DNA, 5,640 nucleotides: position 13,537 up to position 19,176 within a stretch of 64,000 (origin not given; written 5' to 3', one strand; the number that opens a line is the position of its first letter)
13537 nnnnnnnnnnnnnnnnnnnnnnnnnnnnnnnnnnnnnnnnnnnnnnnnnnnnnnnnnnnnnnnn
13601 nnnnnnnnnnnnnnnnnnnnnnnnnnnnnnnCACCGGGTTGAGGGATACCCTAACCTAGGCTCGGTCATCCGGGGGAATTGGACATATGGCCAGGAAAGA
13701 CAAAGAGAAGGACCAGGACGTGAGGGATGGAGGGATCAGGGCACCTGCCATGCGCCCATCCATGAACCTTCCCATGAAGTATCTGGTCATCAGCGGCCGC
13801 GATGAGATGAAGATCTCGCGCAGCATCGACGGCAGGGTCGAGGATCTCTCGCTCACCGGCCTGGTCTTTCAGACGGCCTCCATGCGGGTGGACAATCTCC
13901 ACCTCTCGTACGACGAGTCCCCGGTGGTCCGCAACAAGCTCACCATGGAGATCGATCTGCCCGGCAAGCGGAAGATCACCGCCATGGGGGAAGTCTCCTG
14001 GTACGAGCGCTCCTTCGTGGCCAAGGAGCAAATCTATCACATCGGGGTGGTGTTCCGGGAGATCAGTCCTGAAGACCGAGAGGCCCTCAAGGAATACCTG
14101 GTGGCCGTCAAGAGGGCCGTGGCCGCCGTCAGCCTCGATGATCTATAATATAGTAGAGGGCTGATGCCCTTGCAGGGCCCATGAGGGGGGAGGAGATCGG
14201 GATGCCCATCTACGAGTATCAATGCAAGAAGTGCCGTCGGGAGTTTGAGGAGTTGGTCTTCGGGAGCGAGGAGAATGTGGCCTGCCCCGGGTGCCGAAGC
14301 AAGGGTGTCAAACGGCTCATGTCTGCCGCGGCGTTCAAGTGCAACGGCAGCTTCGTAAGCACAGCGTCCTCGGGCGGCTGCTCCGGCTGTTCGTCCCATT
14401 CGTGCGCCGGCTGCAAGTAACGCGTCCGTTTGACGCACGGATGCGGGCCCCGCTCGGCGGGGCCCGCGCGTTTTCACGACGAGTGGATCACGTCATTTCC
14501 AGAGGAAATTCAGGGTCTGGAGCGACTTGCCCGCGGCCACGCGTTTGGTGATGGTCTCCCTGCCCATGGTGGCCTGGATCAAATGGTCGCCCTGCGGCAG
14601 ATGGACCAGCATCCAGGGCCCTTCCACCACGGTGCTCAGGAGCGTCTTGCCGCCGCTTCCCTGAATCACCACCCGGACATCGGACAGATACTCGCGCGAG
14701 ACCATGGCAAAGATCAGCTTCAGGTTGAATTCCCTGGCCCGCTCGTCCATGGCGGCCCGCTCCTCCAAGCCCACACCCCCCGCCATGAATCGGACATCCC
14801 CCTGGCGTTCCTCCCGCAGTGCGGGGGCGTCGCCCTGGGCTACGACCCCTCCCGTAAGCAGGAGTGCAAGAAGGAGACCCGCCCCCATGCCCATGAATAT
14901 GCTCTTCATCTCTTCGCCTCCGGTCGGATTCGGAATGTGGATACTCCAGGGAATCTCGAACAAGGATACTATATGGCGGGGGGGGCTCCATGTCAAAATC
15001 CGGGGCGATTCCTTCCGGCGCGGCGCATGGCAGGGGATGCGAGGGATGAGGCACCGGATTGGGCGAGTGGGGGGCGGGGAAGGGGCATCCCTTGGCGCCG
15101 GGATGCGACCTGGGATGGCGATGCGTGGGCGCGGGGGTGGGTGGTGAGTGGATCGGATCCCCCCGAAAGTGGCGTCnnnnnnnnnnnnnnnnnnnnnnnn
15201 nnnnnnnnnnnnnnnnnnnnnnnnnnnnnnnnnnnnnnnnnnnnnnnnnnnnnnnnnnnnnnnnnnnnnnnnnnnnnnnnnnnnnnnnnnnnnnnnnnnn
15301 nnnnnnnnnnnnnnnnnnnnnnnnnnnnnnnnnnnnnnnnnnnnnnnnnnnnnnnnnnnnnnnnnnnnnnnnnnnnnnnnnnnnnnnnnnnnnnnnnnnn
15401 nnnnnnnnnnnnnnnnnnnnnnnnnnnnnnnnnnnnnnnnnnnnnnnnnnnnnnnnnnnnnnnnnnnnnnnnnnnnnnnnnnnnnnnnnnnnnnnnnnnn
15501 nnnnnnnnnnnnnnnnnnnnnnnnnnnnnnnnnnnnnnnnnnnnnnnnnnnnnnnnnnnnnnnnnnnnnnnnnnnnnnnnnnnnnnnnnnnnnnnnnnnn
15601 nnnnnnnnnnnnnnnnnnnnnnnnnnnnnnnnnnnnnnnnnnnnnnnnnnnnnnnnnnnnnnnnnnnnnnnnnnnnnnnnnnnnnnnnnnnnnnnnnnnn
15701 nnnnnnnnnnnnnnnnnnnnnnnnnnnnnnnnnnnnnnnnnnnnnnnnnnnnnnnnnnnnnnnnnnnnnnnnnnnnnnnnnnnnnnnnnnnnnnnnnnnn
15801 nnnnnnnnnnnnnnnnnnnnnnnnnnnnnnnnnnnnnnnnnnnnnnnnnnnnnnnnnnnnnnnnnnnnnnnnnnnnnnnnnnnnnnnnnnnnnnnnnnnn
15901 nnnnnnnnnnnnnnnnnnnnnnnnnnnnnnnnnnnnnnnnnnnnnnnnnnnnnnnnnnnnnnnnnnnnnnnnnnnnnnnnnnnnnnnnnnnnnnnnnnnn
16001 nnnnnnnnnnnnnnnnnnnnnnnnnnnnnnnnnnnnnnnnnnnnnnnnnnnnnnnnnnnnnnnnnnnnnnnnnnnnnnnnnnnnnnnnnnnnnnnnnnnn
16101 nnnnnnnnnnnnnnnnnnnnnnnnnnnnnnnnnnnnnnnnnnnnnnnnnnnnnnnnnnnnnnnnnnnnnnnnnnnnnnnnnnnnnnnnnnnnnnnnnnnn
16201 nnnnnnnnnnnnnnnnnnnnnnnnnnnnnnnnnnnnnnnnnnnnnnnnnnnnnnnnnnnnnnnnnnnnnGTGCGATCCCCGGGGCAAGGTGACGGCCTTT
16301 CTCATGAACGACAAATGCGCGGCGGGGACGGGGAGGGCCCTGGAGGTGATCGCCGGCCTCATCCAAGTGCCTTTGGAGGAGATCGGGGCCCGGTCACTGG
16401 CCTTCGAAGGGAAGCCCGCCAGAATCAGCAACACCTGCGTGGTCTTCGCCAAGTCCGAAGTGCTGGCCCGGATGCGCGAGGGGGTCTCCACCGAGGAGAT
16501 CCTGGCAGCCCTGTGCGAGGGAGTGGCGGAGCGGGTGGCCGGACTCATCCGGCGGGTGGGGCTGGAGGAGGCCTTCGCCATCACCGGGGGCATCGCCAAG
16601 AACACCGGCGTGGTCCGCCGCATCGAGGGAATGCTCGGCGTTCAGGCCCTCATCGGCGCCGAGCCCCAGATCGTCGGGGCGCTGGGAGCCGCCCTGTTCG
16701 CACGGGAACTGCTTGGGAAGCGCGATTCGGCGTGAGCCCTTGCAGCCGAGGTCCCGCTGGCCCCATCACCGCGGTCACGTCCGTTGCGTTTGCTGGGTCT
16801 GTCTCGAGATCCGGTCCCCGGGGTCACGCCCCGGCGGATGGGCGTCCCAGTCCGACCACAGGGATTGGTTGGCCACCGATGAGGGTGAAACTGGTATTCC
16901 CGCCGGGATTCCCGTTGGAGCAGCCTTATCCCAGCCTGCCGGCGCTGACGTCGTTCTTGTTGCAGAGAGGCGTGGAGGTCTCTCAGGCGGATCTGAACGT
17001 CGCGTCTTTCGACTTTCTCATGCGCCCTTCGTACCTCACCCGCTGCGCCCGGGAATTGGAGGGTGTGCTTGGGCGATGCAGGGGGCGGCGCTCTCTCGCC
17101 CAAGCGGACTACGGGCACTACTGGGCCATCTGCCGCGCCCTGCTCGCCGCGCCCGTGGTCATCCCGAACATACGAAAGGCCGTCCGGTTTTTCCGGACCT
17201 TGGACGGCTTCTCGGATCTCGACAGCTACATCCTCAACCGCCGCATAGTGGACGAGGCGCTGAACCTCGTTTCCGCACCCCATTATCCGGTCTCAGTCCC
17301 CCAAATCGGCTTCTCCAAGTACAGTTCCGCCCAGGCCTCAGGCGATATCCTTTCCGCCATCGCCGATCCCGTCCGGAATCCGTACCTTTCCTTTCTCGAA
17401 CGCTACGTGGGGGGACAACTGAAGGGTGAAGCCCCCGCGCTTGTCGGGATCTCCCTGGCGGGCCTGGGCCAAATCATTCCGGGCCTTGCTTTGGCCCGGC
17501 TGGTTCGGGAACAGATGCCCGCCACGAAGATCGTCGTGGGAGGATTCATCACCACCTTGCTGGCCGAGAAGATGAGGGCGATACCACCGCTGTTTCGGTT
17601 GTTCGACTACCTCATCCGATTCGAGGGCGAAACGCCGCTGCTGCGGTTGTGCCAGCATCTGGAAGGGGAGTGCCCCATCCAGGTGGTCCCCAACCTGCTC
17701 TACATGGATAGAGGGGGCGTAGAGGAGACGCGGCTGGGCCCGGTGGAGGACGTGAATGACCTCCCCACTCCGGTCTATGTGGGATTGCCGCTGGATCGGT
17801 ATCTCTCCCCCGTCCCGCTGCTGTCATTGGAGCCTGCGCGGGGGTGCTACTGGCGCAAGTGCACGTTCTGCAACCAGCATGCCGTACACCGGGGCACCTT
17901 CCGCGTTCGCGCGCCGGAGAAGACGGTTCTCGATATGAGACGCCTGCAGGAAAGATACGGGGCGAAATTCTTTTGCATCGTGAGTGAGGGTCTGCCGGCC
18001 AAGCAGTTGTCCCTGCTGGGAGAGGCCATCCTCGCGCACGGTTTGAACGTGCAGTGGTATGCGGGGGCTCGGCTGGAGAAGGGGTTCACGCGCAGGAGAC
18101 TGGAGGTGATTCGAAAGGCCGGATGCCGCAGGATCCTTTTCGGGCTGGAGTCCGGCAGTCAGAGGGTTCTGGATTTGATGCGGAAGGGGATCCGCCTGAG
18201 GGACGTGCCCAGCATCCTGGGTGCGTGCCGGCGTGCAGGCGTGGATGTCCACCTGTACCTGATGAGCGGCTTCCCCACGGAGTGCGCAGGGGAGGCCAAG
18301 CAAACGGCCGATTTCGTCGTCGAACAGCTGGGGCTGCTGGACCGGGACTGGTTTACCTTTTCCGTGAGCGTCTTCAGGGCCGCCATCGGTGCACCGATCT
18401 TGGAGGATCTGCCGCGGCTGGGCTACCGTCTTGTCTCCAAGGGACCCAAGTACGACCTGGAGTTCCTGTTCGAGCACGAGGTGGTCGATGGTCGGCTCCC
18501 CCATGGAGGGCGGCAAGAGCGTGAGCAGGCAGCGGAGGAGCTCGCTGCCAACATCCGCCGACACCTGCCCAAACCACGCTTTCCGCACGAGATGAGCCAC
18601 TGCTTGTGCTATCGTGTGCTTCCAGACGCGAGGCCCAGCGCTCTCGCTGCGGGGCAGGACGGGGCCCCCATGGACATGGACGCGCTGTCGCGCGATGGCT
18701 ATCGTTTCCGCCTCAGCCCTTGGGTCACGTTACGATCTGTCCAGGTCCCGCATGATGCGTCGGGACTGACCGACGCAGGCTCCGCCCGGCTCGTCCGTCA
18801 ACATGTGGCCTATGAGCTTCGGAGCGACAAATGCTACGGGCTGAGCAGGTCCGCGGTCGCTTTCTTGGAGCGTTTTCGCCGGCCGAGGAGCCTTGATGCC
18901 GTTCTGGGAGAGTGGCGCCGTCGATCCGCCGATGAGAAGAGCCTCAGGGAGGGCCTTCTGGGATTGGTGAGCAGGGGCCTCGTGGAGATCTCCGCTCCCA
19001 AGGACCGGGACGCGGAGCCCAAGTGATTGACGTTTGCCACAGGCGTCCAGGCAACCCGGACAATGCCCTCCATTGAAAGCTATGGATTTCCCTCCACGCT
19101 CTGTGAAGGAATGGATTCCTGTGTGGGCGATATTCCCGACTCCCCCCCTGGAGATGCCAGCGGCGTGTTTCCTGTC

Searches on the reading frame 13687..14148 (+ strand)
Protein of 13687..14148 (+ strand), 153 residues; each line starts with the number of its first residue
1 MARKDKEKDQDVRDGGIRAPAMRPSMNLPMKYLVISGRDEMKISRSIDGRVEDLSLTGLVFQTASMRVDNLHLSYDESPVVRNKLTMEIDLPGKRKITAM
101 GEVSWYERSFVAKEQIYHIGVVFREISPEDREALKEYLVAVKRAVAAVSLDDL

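Call 46: search_protein_families(library=pfam, proteins=[window:13687-14148:+], max_evalue=0.01)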
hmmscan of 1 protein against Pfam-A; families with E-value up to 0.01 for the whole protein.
window:13687-14148:+ (153 aa): 1 family
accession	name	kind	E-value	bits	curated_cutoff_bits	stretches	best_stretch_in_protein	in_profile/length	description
PF07238.19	PilZ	-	3e-07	31.2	22.5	1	46-138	22-100/102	PilZ domain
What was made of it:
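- Checked: The PilZ gene at 13687-14148 (+) is confirmed (PF07238, 31.2 bits, cut-off 22.5; call 46).
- A PilZ gene shows that the organism uses c-di-GMP (call 46).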

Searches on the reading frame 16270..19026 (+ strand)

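Call 69: search_protein_families(library=pfam, proteins=[window:16270-19026:+], max_evalue=0.00001)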
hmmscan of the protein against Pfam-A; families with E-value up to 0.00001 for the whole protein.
window:16270-19026:+ (918 aa): 1 family
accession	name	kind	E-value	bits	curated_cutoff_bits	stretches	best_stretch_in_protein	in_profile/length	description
PF04055.27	Radical_SAM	-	3.5e-15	57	29.5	1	521-683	2-166/166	Radical SAM superfamily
